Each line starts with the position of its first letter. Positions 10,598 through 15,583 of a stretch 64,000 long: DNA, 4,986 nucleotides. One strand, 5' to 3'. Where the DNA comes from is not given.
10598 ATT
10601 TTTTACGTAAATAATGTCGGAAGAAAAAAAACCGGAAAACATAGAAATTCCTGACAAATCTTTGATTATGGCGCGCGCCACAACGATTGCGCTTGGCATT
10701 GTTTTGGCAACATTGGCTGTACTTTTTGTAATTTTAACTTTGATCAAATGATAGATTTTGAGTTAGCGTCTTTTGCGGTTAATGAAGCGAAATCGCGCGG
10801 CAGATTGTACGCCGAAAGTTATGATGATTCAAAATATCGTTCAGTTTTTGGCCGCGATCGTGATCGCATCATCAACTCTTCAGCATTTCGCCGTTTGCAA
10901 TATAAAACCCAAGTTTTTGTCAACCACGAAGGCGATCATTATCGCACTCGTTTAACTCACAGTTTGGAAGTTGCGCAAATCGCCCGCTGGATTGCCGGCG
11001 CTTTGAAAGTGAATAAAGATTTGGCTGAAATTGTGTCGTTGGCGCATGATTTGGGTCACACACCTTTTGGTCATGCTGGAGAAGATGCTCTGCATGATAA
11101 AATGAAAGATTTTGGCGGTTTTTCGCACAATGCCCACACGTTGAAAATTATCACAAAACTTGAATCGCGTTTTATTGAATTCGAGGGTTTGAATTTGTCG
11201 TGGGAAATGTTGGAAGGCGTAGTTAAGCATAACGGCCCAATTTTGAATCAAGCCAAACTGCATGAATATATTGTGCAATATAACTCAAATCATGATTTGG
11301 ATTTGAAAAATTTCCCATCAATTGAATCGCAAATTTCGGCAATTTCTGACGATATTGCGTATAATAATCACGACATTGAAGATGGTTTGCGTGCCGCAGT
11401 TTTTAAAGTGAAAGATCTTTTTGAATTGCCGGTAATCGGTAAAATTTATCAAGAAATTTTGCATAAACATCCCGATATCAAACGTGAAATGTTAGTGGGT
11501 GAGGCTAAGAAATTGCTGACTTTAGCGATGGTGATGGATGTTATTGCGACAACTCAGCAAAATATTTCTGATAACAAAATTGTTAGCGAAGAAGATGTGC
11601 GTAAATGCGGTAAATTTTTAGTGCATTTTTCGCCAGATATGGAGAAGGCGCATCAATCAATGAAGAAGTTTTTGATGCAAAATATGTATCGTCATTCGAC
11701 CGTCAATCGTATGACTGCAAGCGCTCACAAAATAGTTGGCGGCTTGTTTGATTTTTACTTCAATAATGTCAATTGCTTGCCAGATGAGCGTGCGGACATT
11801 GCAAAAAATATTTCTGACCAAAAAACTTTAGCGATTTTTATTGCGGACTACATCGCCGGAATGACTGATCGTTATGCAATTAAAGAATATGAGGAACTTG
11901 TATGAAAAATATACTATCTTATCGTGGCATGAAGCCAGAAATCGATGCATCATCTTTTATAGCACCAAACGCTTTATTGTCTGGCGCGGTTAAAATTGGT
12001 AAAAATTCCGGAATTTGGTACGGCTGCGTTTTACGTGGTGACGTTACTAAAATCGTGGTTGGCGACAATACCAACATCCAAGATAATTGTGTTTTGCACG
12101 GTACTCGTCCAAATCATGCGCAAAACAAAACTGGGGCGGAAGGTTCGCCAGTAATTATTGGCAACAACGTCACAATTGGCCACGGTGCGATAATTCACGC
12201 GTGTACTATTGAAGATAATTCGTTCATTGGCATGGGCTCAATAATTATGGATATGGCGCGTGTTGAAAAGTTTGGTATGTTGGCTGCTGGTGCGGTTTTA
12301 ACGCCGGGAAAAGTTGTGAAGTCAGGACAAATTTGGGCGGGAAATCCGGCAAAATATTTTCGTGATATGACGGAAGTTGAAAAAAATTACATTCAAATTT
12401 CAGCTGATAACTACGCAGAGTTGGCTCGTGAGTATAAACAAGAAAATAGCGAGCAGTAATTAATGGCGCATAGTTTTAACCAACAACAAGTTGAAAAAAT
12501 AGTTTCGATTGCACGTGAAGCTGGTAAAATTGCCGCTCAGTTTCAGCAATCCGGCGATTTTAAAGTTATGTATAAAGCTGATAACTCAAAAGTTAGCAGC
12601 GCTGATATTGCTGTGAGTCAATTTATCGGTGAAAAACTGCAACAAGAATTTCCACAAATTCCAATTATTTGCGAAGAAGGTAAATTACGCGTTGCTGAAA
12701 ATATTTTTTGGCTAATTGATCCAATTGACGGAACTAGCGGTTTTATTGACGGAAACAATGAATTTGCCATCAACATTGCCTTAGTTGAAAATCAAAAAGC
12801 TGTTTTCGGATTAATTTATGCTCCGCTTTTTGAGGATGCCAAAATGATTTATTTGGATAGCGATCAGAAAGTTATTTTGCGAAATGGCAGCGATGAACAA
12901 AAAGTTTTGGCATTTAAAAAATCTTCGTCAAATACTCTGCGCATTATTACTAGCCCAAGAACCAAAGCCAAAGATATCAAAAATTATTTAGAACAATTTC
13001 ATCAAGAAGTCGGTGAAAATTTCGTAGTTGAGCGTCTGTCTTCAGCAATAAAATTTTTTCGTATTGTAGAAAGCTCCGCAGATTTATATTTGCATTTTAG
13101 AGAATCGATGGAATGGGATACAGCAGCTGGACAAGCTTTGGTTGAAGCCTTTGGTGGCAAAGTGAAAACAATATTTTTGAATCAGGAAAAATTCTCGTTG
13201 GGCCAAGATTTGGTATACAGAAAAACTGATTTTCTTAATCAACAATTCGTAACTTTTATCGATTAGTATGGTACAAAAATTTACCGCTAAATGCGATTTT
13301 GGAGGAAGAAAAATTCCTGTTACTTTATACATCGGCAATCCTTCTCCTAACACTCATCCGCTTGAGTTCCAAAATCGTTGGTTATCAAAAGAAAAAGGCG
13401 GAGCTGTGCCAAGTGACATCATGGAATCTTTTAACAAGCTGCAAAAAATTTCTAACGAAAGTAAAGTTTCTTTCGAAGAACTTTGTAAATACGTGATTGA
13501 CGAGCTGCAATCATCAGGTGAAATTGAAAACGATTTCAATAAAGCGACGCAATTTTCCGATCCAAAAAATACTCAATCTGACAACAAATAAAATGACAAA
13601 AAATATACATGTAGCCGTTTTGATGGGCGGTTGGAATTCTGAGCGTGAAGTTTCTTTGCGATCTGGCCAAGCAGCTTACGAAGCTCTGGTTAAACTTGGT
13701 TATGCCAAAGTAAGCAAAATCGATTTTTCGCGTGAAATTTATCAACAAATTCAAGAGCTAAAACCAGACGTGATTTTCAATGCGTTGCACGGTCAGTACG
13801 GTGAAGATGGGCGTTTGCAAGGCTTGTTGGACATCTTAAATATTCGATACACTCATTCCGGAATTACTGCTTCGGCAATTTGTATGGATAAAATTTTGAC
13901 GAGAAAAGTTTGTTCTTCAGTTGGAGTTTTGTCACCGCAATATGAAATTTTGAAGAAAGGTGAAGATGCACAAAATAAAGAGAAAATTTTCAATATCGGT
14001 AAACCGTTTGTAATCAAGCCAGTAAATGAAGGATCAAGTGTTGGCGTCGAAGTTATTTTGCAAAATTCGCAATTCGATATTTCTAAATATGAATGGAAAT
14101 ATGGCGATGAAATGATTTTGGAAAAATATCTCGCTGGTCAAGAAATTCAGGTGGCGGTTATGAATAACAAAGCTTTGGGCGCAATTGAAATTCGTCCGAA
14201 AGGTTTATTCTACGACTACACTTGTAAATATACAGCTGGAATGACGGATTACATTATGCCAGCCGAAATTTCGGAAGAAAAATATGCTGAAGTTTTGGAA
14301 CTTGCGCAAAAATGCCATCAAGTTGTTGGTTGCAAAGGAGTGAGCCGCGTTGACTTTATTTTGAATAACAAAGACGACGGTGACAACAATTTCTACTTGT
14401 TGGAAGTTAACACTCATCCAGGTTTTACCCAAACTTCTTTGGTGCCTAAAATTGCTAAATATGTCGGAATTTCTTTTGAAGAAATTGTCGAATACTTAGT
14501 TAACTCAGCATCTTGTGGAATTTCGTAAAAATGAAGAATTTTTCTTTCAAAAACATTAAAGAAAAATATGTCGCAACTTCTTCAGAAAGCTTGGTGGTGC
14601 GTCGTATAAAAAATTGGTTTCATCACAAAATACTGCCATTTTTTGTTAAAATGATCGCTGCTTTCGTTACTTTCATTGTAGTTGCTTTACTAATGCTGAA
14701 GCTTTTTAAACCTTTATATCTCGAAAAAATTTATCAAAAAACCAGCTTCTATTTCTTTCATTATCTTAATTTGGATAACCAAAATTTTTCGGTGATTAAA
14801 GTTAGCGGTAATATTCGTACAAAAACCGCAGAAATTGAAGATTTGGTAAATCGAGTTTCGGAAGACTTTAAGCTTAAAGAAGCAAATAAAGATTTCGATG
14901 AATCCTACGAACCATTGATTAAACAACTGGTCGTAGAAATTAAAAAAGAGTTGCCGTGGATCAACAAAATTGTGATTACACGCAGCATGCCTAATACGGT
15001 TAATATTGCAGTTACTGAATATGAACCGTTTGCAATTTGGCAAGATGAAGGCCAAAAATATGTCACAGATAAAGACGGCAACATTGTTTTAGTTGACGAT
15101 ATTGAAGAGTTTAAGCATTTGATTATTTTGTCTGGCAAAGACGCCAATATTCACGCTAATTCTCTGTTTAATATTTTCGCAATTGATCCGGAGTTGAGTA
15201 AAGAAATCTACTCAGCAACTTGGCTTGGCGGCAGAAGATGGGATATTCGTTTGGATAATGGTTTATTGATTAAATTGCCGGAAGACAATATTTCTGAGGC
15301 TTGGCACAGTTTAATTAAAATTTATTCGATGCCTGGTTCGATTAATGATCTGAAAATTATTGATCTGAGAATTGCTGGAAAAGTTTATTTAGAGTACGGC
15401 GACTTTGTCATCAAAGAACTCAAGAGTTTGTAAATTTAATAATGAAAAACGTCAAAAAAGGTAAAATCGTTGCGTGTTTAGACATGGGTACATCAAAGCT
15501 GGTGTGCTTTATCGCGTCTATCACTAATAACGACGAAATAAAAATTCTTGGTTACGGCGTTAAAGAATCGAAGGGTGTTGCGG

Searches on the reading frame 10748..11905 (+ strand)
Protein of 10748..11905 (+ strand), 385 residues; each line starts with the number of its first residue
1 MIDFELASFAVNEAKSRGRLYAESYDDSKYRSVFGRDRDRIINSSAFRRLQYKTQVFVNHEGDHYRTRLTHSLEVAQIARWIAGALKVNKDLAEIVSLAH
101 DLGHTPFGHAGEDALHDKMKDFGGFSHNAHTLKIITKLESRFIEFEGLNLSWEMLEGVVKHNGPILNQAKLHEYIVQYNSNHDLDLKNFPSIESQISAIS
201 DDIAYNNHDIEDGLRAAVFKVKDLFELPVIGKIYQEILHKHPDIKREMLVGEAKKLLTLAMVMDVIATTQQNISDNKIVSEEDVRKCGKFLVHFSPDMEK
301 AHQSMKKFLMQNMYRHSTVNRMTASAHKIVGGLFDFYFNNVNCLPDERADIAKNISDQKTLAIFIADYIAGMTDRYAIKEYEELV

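Call 66: search_protein_families(library=ncbifam, proteins=[window:10748-11905:+], max_evalue=0.00001)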
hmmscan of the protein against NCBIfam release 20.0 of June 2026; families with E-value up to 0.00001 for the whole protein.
window:10748-11905:+ (385 aa): 11 families
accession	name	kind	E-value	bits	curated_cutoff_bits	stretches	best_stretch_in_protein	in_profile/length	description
NF002328.0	PRK01286.1-3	equivalog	8.6e-137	456.4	467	1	5-384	14-396/404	deoxyguanosinetriphosphate triphosphohydrolase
NF002326.0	PRK01286.1-1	equivalog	1.4e-133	445.9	390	1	4-384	7-372/379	deoxyguanosinetriphosphate triphosphohydrolase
NF002330.0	PRK01286.1-5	equivalog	2.5e-118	395.6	511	1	6-384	2-375/384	deoxyguanosinetriphosphate triphosphohydrolase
TIGR01353.1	dGTP_triPase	subfamily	2.8e-92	310.2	152.35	1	31-384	2-387/389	dGTP triphosphohydrolase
NF002327.0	PRK01286.1-2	equivalog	1.2e-87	294.2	393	1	6-384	16-336/345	deoxyguanosinetriphosphate triphosphohydrolase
NF041026.1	antiphage_dGTPase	exception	5.6e-73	246.5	400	2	23-168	8-163/425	anti-phage deoxyguanosine triphosphatase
NF002329.0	PRK01286.1-4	equivalog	3.4e-70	237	494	1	7-384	16-334/342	deoxyguanosinetriphosphate triphosphohydrolase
NF003701.1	PRK05318.1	subfamily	3.7e-62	210.6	383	2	27-165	13-162/426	anti-phage deoxyguanosine triphosphatase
NF002829.0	PRK03007.1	equivalog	3.9e-59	200.6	385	1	14-267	12-278/425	deoxyguanosinetriphosphate triphosphohydrolase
NF002205.0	PRK01096.1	equivalog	3.8e-39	135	439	2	24-161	16-187/444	deoxyguanosinetriphosphate triphosphohydrolase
NF003429.0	PRK04926.1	equivalog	3.3e-33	115.3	405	1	22-117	17-134/500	dGTPase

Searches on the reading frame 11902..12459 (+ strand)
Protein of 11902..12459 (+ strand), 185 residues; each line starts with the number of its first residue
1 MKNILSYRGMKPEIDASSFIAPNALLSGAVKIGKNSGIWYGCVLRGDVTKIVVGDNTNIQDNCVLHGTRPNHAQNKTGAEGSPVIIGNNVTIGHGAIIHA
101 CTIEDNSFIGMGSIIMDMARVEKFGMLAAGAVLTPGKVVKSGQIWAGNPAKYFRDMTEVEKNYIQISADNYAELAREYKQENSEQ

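Call 66: search_protein_families(library=ncbifam, proteins=[window:11902-12459:+], max_evalue=0.00001)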
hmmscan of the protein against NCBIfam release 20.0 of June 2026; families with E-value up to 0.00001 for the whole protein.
window:11902-12459:+ (185 aa): 17 families
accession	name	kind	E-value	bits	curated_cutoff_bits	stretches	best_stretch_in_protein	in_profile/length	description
NF050158.1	CarbAnhydGPos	equivalog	7.5e-48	162.4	250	1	4-184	2-171/172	gamma carbonic anhydrase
TIGR02287.1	PaaY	equivalog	4.4e-32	111.3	319.6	1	8-180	5-166/192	phenylacetic acid degradation protein PaaY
NF010150.1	PRK13627.1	equivalog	4.5e-29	101.6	305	1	5-181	4-169/196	carnitine operon protein CaiE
NF053794.1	beta_CO2some_M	equivalog_domain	2.3e-18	66.5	550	1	10-180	18-194/320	beta-carboxysome scaffolding protein CcmM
NF040597.1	carb_anhyd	equivalog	8.1e-14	51.7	380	1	10-127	59-185/248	carbonic anhydrase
TIGR03570.1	NeuD_NnaD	subfamily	4.5e-13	49.3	160.8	1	84-151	136-202/202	NeuD/PglB/VioB family sugar acetyltransferase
TIGR03532.1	DapD_Ac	equivalog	3.7e-11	43.1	231.75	1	18-168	87-226/231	2,3,4,5-tetrahydropyridine-2,6-dicarboxylate N-acetyltransferase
TIGR02353.1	NRPS_term_dom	equivalog_domain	5e-10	38.4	423.1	1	101-156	161-217/695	Pls/PosA family non-ribosomal peptide synthetase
TIGR01853.1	lipid_A_lpxD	equivalog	1.1e-09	37.7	242.5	0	82-139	115-173/325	UDP-3-O-(3-hydroxymyristoyl)glucosamine N-acyltransferase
NF007076.0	PRK09527.1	equivalog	8.5e-09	35.1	347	1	19-155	63-196/203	galactoside O-acetyltransferase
NF002060.0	PRK00892.1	subfamily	3.3e-08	33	207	0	82-139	124-182/345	UDP-3-O-(3-hydroxymyristoyl)glucosamine N-acyltransferase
NF006986.0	PRK09451.1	equivalog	7.8e-08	31.6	725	0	83-140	283-339/456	bifunctional UDP-N-acetylglucosamine diphosphorylase/glucosamine-1-phosphate N-acetyltransferase GlmU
NF041874.1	EPS_EpsC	equivalog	1.7e-07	31.2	150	0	51-117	82-148/168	serine O-acetyltransferase EpsC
NF007499.0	PRK10092.1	equivalog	3.3e-07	30.3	314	1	32-117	76-164/183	maltose O-acetyltransferase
TIGR01852.1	lipid_A_lpxA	equivalog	1.3e-06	27.8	231.05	1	14-119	13-114/254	acyl-ACP--UDP-N-acetylglucosamine O-acyltransferase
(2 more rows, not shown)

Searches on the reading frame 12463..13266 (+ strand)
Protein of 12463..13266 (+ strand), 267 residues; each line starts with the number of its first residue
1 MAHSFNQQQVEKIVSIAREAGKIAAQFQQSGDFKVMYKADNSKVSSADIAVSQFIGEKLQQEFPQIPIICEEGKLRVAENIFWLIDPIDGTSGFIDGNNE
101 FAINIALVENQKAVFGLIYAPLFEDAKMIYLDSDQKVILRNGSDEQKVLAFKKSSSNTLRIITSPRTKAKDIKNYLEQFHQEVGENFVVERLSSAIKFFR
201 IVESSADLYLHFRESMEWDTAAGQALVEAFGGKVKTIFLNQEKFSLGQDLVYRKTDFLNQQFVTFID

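Call 66: search_protein_families(library=ncbifam, proteins=[window:12463-13266:+], max_evalue=0.00001)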
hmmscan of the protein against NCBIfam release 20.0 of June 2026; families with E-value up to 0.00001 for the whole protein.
window:12463-13266:+ (267 aa): 6 families
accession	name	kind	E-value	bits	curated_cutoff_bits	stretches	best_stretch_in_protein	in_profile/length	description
TIGR01331.1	bisphos_cysQ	equivalog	3.6e-54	184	228.8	1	11-264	3-248/250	3'(2'),5'-bisphosphate nucleotidase CysQ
NF008182.0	PRK10931.1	equivalog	4.1e-40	137.4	379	1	10-236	2-222/246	3'(2'),5'-bisphosphate nucleotidase CysQ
TIGR02067.1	his_9_HisN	equivalog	9.4e-27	94.1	275.15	1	13-237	5-224/252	histidinol-phosphatase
TIGR01330.1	bisphos_HAL2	equivalog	3.6e-18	65.5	267.05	1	82-126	136-179/359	3'(2'),5'-bisphosphate nucleotidase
NF008027.1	PRK10757.1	equivalog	3e-11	42.7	332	1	14-124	9-122/267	inositol-1-monophosphatase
NF009321.0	PRK12676.1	equivalog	2.8e-09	36.5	264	1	30-164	30-160/264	bifunctional fructose-bisphosphatase/inositol-phosphate phosphatase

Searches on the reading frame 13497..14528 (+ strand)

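Call 66: search_protein_families(library=ncbifam, proteins=[window:13497-14528:+], max_evalue=0.00001)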
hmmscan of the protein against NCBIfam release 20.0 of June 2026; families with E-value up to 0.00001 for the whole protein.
window:13497-14528:+ (343 aa): 37 families (the best 25 are shown)
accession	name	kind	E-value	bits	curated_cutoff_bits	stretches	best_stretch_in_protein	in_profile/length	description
NF002378.0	PRK01372.1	subfamily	8.6e-114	379.3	243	1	33-340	3-303/305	D-alanine--D-alanine ligase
TIGR01205.1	D_ala_D_alaTIGR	subfamily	1.4e-88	297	245.65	1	38-338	1-317/318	D-alanine--D-alanine ligase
NF011169.0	PRK14571.1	equivalog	3e-79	266.5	404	1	38-338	2-295/300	D-alanyl-alanine synthetase A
NF002528.0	PRK01966.1-4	subfamily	3.8e-68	229.9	262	1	88-338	98-358/366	D-alanine--D-alanine ligase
NF002527.0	PRK01966.1-3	equivalog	1.6e-62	211.7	310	1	84-338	71-328/332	D-alanine--D-alanine ligase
NF011167.0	PRK14569.1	equivalog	1.6e-58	198.4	410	1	35-338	2-295/296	D-alanyl-alanine synthetase A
NF011170.0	PRK14572.1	equivalog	2.5e-58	197.9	489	1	83-336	82-343/351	D-alanyl-alanine synthetase A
NF000207.3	D_ala_D_ser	equivalog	4.8e-58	196.9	520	1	84-338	84-339/342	D-alanine--D-serine ligase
NF000091.3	D_ala_D_ser_VanG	exception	8.2e-58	195.9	495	1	83-337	87-342/344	D-alanine--D-serine ligase VanG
NF002526.0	PRK01966.1-2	equivalog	6.9e-54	183.1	449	1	84-338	88-347/362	D-alanine--D-alanine ligase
NF002525.0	PRK01966.1-1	equivalog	5.6e-52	176.9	457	1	90-337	99-349/364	D-alanine--D-alanine ligase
NF000032.1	D_ala_D_ser_VanL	exception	1.1e-48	166.2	750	1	87-338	91-343/349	D-alanine--D-serine ligase VanL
NF000036.1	D_ala_D_ser_VanE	exception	2.3e-46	158.5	700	1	86-336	87-338/352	D-alanine--D-serine ligase VanE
NF002529.0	PRK01966.1-5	equivalog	2.6e-46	158.2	472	1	89-338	85-336/348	D-alanine--D-alanine ligase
NF012214.1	D_ala_D_ser_VanC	exception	1e-43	149.9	650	1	84-338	89-345/350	D-alanine--D-serine ligase VanC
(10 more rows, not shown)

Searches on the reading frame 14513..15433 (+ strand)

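Call 66: search_protein_families(library=ncbifam, proteins=[window:14513-15433:+], max_evalue=0.00001)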
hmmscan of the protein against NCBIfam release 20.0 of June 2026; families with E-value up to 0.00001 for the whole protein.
window:14513-15433:+ (306 aa): 1 family
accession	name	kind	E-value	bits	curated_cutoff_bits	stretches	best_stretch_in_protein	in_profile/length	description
NF008043.0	PRK10775.1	equivalog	1.5e-07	30.9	366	1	145-273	101-229/276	cell division protein FtsQ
